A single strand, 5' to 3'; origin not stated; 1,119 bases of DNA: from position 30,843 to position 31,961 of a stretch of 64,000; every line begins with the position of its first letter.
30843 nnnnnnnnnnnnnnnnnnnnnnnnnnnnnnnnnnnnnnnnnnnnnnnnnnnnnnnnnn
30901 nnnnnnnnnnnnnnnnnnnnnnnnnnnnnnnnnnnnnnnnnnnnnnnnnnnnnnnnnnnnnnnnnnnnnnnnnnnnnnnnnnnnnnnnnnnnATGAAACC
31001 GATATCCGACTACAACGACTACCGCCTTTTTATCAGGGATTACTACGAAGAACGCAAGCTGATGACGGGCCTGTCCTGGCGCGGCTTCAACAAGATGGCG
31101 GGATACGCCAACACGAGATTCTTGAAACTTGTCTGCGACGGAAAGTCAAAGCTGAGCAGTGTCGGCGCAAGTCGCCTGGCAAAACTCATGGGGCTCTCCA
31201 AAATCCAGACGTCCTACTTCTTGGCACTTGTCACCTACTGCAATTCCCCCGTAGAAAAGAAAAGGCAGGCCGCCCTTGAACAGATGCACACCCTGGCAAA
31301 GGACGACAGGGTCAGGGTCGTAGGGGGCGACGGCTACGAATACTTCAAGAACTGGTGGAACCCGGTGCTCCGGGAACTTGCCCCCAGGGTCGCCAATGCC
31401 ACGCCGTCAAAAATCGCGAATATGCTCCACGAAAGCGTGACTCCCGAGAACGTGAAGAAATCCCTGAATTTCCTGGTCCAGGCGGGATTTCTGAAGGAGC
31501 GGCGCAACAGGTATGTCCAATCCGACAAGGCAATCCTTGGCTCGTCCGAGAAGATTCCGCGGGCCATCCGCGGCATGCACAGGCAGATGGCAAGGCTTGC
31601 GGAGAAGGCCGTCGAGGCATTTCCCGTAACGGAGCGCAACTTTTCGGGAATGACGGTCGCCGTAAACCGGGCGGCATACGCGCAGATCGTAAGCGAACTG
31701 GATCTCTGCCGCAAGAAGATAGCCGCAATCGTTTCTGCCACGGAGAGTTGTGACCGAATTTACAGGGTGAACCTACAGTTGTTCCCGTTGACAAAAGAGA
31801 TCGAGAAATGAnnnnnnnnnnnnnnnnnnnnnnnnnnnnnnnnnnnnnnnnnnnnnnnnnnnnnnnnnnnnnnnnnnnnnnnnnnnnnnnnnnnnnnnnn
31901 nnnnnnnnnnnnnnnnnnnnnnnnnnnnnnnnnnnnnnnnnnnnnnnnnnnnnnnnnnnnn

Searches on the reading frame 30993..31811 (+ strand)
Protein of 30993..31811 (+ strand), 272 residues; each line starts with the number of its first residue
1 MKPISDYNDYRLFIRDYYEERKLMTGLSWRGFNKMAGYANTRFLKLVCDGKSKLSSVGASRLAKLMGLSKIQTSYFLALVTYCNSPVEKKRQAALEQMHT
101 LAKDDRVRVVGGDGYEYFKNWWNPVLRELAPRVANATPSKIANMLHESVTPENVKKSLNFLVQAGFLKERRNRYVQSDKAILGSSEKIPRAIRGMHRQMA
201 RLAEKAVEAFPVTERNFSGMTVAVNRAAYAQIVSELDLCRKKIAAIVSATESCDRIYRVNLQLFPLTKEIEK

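Call 11: search_protein_families(library=ncbifam, proteins=[window:30993-31811:+])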
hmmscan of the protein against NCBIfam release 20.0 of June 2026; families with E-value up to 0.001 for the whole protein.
window:30993-31811:+ (272 aa): 1 family
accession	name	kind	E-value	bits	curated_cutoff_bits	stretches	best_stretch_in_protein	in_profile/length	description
TIGR02147.1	Fsuc_second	paralog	9.9e-74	248.2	50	1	1-268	1-271/272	TIGR02147 family protein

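Call 21: find_homologous_proteins(query=window:30993-31811:+, max_evalue=0.00001)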
Query window:30993-31811:+ (272 aa): 794 proteins with E <= 0.00001 among 2227 candidates; the best 120 are listed.
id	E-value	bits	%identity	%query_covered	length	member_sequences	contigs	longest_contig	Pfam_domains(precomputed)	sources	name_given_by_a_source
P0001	1.2e-165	567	93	100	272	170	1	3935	PF14394.13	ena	-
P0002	1.0e-164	564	93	100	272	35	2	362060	PF14394.13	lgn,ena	-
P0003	2.7e-164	563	92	100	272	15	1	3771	PF14394.13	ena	-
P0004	2.7e-148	510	83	100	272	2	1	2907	PF14394.13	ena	-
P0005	1.2e-144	498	81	100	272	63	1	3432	PF14394.13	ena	-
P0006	3.5e-136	471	76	100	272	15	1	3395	PF14394.13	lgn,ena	-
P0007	2.9e-135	468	74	100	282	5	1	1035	PF14394.13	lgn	-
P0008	4.1e-135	467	75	100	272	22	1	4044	PF14394.13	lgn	-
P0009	3.0e-124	431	94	75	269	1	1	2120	PF14394.13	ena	-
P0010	1.1e-112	394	62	100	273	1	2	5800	PF14394.13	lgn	-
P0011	3.6e-105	369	59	100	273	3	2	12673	PF14394.13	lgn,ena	-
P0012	8.2e-105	368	59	100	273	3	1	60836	PF14394.13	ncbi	-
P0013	3.3e-101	356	57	100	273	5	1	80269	PF14394.13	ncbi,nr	ncbi:MAG: TIGR02147 family protein [Fibrobacter sp.]|nr:TIGR02147 family protein [Fibrobacter sp.]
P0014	5.9e-95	336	55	100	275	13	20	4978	PF14394.13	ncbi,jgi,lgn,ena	jgi:uncharacterized protein (TIGR02147 family)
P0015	1.2e-93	331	54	100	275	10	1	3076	PF14394.13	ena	-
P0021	5.1e-89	316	52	99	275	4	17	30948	PF14394.13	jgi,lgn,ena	-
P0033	2.5e-77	278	47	100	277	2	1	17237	PF14394.13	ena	-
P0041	6.3e-76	273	46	100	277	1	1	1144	PF14394.13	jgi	jgi:uncharacterized protein (TIGR02147 family)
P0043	6.7e-76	273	47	100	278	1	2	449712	PF14394.13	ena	-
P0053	2.3e-75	271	45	100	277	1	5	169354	PF14394.13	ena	-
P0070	3.8e-75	271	46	100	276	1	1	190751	PF14394.13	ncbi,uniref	ncbi:TIGR02147 family protein [Fibrobacter sp.]|uniref:TIGR02147 family protein n=1 Tax=Fibrobacter 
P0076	4.5e-75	270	47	100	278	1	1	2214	PF14394.13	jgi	jgi:uncharacterized protein (TIGR02147 family)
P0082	5.3e-75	270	46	100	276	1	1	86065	PF14394.13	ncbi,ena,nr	ncbi:MAG: TIGR02147 family protein [Fibrobacter sp.]|nr:TIGR02147 family protein [Fibrobacter sp.]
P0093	7.3e-75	270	46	100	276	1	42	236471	PF14394.13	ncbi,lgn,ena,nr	ncbi:MAG: TIGR02147 family protein [Fibrobacter sp.]|nr:TIGR02147 family protein [Fibrobacter sp.]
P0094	7.3e-75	270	46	100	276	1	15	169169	PF14394.13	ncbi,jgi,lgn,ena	jgi:uncharacterized protein (TIGR02147 family)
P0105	8.8e-75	269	46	99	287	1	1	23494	PF14394.13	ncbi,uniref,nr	ncbi:TIGR02147 family protein [uncultured Fibrobacter sp.]|uniref:TIGR02147 family protein n=1 Tax=u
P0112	1.0e-74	269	46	100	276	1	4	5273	PF14394.13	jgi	jgi:uncharacterized protein (TIGR02147 family)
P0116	1.0e-74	269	46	100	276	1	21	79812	PF14394.13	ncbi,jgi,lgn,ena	jgi:uncharacterized protein (TIGR02147 family)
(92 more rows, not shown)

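Call 22: search_protein_families(library=pfam, proteins=[window:30993-31811:+], max_evalue=0.01)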
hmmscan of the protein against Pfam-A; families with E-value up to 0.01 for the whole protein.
window:30993-31811:+ (272 aa): 1 family
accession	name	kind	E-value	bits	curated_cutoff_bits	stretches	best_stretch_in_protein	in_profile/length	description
PF14394.12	DUF4423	-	1.4e-28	100.2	30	1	108-266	8-165/165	Domain of unknown function (DUF4423)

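Call 24: find_encoding_contigs(protein=P0012, flank=3000, max_places=2)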
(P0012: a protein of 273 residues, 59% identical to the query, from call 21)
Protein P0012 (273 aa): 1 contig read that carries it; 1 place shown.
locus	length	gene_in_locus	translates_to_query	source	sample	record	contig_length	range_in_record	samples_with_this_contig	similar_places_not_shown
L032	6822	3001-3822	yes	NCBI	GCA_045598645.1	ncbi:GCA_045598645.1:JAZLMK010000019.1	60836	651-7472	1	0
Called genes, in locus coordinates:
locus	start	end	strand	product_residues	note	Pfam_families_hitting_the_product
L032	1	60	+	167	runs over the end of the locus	PF10543:ORF6N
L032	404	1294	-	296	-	PF17761:DUF1016_N, PF06250:YhcG_C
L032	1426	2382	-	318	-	PF17761:DUF1016_N, PF06250:YhcG_C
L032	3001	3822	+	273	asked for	PF14394:DUF4423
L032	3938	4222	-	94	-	-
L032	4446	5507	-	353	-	-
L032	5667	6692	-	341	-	-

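Call 25: find_encoding_contigs(protein=P0013, flank=3000, max_places=2)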
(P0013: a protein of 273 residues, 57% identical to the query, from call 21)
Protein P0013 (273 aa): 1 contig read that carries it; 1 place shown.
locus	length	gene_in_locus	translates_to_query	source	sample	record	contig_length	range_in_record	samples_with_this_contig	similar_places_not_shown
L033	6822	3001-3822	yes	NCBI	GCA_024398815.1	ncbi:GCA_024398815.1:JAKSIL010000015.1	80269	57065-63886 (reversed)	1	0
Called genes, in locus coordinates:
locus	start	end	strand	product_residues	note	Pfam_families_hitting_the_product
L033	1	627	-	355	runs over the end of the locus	PF17761:DUF1016_N, PF06250:YhcG_C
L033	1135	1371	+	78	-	PF12441:CopG_antitoxin, PF14384:BrnA_antitoxin (weak)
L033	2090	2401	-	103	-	PF13744:HTH_37, PF13560:HTH_31 (weak), PF01381:HTH_3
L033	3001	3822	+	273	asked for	PF14394:DUF4423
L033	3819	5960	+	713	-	PF09603:Fib_succ_major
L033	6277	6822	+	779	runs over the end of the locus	PF13401:AAA_22 (faint), PF00910:RNA_helicase (faint), PF05673:DUF815 (faint), PF02367:TsaE (faint), PF05496:RuvB_N (faint), PF06068:TIP49 (faint), PF00004:AAA, PF00004:AAA, +9 more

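Call 26: find_encoding_contigs(protein=P0021, flank=3000, max_places=3)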
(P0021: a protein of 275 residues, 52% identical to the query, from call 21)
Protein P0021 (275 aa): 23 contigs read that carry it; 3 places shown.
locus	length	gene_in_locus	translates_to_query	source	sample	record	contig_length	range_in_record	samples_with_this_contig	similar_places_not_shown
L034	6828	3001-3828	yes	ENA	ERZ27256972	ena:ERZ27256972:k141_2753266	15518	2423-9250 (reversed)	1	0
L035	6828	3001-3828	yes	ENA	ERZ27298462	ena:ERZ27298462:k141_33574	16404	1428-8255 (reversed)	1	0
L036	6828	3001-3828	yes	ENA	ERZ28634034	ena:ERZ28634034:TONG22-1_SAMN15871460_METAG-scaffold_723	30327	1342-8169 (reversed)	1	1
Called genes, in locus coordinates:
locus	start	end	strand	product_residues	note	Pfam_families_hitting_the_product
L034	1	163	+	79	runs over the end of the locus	-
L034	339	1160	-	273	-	-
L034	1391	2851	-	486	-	PF05221:AdoHcyase, PF00670:AdoHcyase_NAD, PF02826:2-Hacid_dh_C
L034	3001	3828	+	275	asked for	PF14394:DUF4423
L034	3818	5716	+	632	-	PF09603:Fib_succ_major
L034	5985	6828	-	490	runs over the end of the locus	PF02015:Glyco_hydro_45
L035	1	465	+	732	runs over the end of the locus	PF01966:HD, PF13487:HD_5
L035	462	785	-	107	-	PF11872:DUF3392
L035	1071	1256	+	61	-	-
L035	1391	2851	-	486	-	PF05221:AdoHcyase, PF00670:AdoHcyase_NAD, PF02826:2-Hacid_dh_C, PF07991:KARI_N (weak)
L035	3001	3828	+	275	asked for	PF14394:DUF4423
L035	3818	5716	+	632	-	PF09603:Fib_succ_major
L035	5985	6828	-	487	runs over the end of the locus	PF02015:Glyco_hydro_45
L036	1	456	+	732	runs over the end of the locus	PF01966:HD, PF13487:HD_5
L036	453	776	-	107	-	PF11872:DUF3392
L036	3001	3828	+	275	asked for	PF14394:DUF4423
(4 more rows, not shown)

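Call 31: find_encoding_contigs(protein=P0043, flank=3000, max_places=1)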
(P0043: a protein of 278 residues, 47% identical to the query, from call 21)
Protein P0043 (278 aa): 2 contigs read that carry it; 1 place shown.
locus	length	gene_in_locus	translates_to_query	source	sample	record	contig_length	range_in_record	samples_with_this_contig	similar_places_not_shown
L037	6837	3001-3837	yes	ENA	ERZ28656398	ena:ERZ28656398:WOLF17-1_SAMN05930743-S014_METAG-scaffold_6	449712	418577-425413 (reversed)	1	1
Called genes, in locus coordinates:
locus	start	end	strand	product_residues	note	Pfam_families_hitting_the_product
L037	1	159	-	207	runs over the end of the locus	PF01725:Ham1p_like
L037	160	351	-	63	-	PF05154:TM2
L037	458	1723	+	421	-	PF13245:AAA_19 (weak), PF00004:AAA, PF17866:AAA_lid_6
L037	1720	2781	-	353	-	PF01103:Omp85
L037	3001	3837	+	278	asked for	PF14394:DUF4423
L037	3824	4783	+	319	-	-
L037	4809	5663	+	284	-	-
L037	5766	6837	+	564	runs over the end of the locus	PF00005:ABC_tran, PF02463:SMC_N (faint), PF13476:AAA_23 (faint), PF13555:AAA_29 (faint), PF13304:AAA_21 (weak), PF12848:ABC_tran_Xtn, PF00005:ABC_tran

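Call 32: find_encoding_contigs(protein=P0070, flank=3000, max_places=1)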
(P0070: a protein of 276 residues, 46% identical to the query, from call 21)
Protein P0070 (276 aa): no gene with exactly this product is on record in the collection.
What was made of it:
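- Tried and rejected: Regulator lookups: P0070 was not on record (call 32).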

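Call 33: find_encoding_contigs(protein=P0053, flank=3000, max_places=1)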
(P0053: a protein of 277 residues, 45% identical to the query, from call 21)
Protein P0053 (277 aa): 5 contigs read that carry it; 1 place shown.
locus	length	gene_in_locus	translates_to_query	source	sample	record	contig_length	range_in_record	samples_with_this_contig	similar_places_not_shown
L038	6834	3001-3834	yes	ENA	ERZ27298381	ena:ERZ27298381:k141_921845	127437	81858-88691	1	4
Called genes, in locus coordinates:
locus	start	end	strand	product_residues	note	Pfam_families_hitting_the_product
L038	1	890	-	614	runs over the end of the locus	PF02518:HATPase_c (weak), PF00204:DNA_gyraseB, PF01751:Toprim, PF00986:DNA_gyraseB_C (weak)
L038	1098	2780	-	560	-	PF09603:Fib_succ_major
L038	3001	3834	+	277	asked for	PF14394:DUF4423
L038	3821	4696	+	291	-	-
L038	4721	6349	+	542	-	-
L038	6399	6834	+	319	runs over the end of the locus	-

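Call 34: find_encoding_contigs(protein=P0033, flank=3000, max_places=1)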
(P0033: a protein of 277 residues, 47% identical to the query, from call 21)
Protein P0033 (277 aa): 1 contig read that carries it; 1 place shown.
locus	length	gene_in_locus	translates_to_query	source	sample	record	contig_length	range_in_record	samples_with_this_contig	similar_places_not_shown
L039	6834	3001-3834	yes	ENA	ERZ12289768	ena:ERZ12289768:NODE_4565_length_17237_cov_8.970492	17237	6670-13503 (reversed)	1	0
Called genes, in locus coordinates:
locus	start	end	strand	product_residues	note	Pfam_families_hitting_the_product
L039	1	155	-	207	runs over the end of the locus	PF01725:Ham1p_like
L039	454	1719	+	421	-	PF13245:AAA_19 (weak), PF00004:AAA, PF17866:AAA_lid_6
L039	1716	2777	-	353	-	PF01103:Omp85 (weak)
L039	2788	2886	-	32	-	-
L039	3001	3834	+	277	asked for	PF14394:DUF4423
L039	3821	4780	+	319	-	-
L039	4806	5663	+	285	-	-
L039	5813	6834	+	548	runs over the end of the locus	PF00005:ABC_tran, PF00931:NB-ARC (faint), PF02463:SMC_N (faint), PF13476:AAA_23 (faint), PF13555:AAA_29 (faint), PF13304:AAA_21 (weak), PF12848:ABC_tran_Xtn, PF00005:ABC_tran, +2 more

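Call 36: predict_structure(alignment_id=A2)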
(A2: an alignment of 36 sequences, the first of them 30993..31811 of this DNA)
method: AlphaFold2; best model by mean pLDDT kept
length: 272 residues; sequences in the alignment: 36
mean_pLDDT: 79.5   pTM: 0.52
mean pLDDT of the five models: 79.5, 74.4, 72.3, 71.9, 71.5
residues with pLDDT >= 90: 52; 70-90: 179; 50-70: 27; < 50: 14
segments of 3 or more residues with pLDDT < 50: 105-111, 179-184
pLDDT, mean of each block of 10 residues (from residue 1): 80 90 84 88 93 90 80 87 93 86 52 68 83 79 81 86 72 66 57 78 81 73 86 89 80 76 74 48
secondary structure, 60 per line:
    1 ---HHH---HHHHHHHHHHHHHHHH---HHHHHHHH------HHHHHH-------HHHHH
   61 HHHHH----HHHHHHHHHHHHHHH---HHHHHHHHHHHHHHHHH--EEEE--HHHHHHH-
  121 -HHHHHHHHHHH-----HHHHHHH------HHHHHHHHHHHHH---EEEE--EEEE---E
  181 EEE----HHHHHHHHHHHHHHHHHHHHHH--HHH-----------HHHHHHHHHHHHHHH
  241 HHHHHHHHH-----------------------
elements in order: H10-25 H29-36 H43-48 H56-65 H70-84 H88-104 E107-110 H113-119 H122-132 H138-144 H151-163 E167-170 E173-176 E180-183 H188-209 H226-249

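Call 41: find_related_loci(query=A2, collection=metagenome_contigs, flank=2500)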
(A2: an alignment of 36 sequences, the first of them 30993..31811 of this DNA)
Query A2 (272 aa) in metagenome_contigs; peptide patterns used: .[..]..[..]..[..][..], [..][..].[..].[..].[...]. (x = any residue, [..] = any of these).
600 stretches matched a pattern (row limit reached: there are more); 465 encode a relative of the query (tblastn E <= 1e-3); the best 80 are kept; 80 distinct loci.
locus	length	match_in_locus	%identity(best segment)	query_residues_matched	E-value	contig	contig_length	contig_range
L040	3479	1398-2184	92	1-272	2e-162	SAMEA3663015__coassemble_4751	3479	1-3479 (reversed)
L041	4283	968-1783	52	1-271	7e-100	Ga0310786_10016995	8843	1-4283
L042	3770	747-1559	52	1-270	2e-99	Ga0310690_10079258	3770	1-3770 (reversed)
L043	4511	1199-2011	52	1-270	2e-98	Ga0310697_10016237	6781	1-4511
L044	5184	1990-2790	47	1-267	7e-87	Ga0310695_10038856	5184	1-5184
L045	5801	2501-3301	46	1-267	1e-86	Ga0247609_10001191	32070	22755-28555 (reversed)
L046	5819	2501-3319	48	1-272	3e-86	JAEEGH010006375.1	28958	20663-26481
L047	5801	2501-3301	45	1-267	7e-86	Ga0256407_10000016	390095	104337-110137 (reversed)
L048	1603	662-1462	48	1-267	1e-90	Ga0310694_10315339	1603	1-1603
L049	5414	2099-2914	46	1-272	1e-85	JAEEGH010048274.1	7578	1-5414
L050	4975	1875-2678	48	1-268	2e-85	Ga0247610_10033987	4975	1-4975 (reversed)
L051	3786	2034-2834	46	1-267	1e-85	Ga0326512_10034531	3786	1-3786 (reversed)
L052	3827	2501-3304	48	1-268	7e-85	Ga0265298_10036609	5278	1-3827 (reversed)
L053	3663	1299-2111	47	1-272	4e-85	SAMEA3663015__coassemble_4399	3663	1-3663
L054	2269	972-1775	48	1-268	1e-87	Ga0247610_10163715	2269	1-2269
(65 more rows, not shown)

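Call 42: fold_search(model_id=the predicted structure, library=pdb)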
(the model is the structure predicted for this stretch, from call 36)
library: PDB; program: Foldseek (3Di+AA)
matches with E <= 10: 392; with E <= 0.001: 0
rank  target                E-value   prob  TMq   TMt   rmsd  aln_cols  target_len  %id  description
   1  2du9                  2.6e-01  0.66  0.17  0.35  11.9       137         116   15  crystal structure of the transcriptional factor from C.glutamicum (released 2007-07-24)
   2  1lmb_3                2.8e-01  0.97  0.22  0.57   7.8       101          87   17  REFINED 1.8 ANGSTROM CRYSTAL STRUCTURE OF THE LAMBDA REPRESSOR-OPERATOR COMPLEX (released 1991-11-05)
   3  1lli_A                3.6e-01  0.96  0.21  0.55   7.3       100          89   17  THE CRYSTAL STRUCTURE OF A MUTANT PROTEIN WITH ALTERED BUT IMPROVED HYDROPHOBIC CORE PACKING (released 1994-08-31)
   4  7wze_A                3.6e-01  0.51  0.19  0.29  18.4       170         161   10  Structure of Transcriptional regulator from Bacillus subtilis (strain 168) (released 2022-04-20)
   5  7b5y_A                4.0e-01  0.38  0.15  0.18  22.9       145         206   16  S. agalactiae BusR in complex with its busAB-promotor DNA (released 2021-08-11)
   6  7oz3_A                4.2e-01  0.38  0.15  0.20  22.7       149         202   17  S. agalactiae BusR in complex with its busA-promotor DNA (released 2021-08-11)
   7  7o74_A                4.4e-01  0.82  0.20  0.32  13.2       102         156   16  Structure of cyanase from Pseudomonas lactis (released 2021-04-21)
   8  1lmb_4                4.6e-01  0.96  0.22  0.56   8.3       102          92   18  REFINED 1.8 ANGSTROM CRYSTAL STRUCTURE OF THE LAMBDA REPRESSOR-OPERATOR COMPLEX (released 1991-11-05)
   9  3trb_A                4.6e-01  0.96  0.20  0.51   7.9        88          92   17  Structure of an addiction module antidote protein of a HigA (higA) family from Coxiella burnetii (released 2011-09-28)
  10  7jvt_C                5.6e-01  0.97  0.23  0.30   6.7        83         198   23  Crystal structure of a lambda-186 hybrid repressor (released 2021-09-08)
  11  1rio_B                5.6e-01  0.93  0.22  0.53   7.3       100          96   18  Structure of bacteriophage lambda cI-NTD in complex with sigma-region4 of Thermus aquaticus bound to DNA (released 2004-01-27)
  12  2fmy_A                5.6e-01  0.35  0.17  0.21   9.9       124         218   13  CO-dependent transcription factor CooA from Carboxydothermus hydrogenoformans (Imidazole-bound form) (released 2007-01-16)
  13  7csv_B                6.2e-01  0.94  0.22  0.55   7.4       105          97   13  Pseudomonas aeruginosa antitoxin HigA (released 2021-01-13)
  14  8c7e_A                6.2e-01  0.75  0.20  0.32  13.4       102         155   15  Serendipitous cyanase structure from Serratia-like contamination (released 2023-02-22)
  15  7dlv_E                6.2e-01  0.44  0.21  0.37  11.8       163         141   11  shrimp dUTPase in complex with Stl (released 2021-12-01)
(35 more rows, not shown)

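Call 52: search_solved_structures(query=A2, max_evalue=10, show_alignments=2)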
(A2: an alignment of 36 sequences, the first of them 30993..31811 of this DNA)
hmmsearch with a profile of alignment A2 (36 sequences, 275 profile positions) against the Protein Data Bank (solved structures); distinct sequences matched with E-value up to 10: 2.
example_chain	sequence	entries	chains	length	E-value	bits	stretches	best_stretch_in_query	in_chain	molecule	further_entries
6u9h_F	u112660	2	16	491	0.003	20.2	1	181-251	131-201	Acetolactate synthase small subunit 2, chloroplastic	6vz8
9f5x_j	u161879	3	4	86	0.77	12.3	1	6-31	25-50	NADH dehydrogenase [ubiquinone] 1 beta subcomplex subunit 7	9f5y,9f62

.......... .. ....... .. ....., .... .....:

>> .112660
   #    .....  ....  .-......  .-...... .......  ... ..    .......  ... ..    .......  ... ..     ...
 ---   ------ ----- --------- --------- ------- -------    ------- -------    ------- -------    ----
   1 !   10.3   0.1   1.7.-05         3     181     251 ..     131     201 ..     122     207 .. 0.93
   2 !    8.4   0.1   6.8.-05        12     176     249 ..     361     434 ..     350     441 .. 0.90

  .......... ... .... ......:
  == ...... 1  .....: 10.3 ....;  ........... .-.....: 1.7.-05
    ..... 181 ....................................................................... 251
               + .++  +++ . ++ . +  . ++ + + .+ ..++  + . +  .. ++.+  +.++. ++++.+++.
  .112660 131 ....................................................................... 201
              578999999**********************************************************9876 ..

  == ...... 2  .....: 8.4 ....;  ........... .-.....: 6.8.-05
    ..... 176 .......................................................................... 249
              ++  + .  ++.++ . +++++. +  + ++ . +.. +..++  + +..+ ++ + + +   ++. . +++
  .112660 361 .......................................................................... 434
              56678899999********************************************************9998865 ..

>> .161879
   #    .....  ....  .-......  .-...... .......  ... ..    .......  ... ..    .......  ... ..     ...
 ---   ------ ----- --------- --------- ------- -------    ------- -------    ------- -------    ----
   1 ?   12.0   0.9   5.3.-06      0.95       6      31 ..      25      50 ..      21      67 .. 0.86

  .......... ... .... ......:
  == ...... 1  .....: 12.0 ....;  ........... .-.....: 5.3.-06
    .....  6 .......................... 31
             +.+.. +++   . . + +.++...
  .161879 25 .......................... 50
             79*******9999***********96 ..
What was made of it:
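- On XRE / lambda-cI-type HTH transcription regulators (for the proposed binder): The PDB profile search finds no HTH protein (call 52).
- Tried and rejected: Profile search against PDB sequences: no HTH relative found (call 52).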

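Call 64: search_protein_families(library=pfam, alignment_id=A2, max_evalue=1)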
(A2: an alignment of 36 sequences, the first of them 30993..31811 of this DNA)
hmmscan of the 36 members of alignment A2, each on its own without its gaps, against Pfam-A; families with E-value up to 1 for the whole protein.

A. member 1, window:30993-31811:+ (272 aa): 2 families
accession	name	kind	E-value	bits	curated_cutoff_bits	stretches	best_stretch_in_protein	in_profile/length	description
PF14394.12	DUF4423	-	1.4e-28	100.2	30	1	108-266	8-165/165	Domain of unknown function (DUF4423)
PF04057.18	Rep-A_N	-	0.011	16.2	26.7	1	36-99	33-97/101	Replication factor-A protein 1, N-terminal domain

B. families by the number of members that match (of 36 scanned): 31 families (the first 25 are shown)
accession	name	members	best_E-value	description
PF14394.12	DUF4423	36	1.4e-28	Domain of unknown function (DUF4423)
PF22710.1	SNaCT1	7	0.0072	Short NACHT-associated C-Terminal domain, family 1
PF01978.25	TrmB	4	0.0056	Sugar-specific transcriptional regulator TrmB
PF09106.17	SelB-wing_2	4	0.12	Elongation factor SelB, winged helix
PF21291.3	CYNS_N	3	0.007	Cyanate hydratase, N-terminal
PF25166.1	CoiA_C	3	0.0071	Competence protein CoiA, C-terminal domain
PF04057.18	Rep-A_N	3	0.0072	Replication factor-A protein 1, N-terminal domain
PF08965.17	Aca2_YdiL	3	0.016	Aca2/YdiL-like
PF23310.1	TPR_27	3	0.041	Plant tetratrico peptide repeats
PF19387.4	DUF5962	3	0.048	Family of unknown function (DUF5962)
PF14947.12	HTH_45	2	0.0028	Winged helix-turn-helix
PF16007.11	DUF4777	2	0.041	Domain of unknown function (DUF4777)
PF10112.14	Halogen_Hydrol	2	0.066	5-bromo-4-chloroindolyl phosphate hydrolysis protein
PF23735.1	KIF9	2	0.072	Kinesin-like protein KIF9 domain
PF01381.28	HTH_3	1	0.00068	Helix-turn-helix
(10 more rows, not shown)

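Call 67: find_encoding_contigs(protein=P0006, flank=1500, max_places=2)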
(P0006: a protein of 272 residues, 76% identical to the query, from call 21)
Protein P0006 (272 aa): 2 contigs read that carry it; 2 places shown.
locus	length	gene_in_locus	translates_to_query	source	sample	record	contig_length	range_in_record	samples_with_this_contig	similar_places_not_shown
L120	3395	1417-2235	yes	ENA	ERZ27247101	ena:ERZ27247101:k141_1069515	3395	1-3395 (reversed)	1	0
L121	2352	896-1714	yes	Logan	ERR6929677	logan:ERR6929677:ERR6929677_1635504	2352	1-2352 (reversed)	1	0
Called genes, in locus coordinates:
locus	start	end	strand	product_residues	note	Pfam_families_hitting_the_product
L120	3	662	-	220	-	?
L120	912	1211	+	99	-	-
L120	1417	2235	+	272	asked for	PF14394:DUF4423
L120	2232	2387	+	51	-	-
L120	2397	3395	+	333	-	?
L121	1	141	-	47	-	?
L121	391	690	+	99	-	-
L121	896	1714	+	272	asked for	PF14394:DUF4423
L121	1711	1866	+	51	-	-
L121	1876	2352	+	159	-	?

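Call 68: find_encoding_contigs(protein=P0008, flank=1500, max_places=2)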
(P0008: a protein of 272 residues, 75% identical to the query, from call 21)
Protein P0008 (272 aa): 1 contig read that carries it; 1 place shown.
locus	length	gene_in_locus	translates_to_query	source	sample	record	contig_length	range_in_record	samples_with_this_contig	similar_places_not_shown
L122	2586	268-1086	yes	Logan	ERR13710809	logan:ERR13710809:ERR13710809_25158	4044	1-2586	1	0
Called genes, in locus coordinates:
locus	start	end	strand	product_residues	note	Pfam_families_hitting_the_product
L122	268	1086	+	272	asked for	PF14394:DUF4423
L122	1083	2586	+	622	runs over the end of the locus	PF09603:Fib_succ_major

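Call 69: find_encoding_contigs(protein=P0010, flank=1500, max_places=2)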
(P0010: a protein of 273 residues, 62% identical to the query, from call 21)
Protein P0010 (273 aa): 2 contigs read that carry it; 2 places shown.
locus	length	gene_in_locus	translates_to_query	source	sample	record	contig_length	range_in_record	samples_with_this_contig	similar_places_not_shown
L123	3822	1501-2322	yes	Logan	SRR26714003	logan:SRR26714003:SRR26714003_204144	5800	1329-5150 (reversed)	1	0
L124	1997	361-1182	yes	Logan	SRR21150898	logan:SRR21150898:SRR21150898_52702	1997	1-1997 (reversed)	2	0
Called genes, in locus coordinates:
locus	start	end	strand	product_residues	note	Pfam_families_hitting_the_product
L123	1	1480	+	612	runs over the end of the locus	-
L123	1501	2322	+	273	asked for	PF14394:DUF4423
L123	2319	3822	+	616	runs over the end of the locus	PF09603:Fib_succ_major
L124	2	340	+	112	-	?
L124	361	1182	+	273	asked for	PF14394:DUF4423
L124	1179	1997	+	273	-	?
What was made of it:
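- Tried and rejected: P0010 has no upstream intergenic region of its own (call 69).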
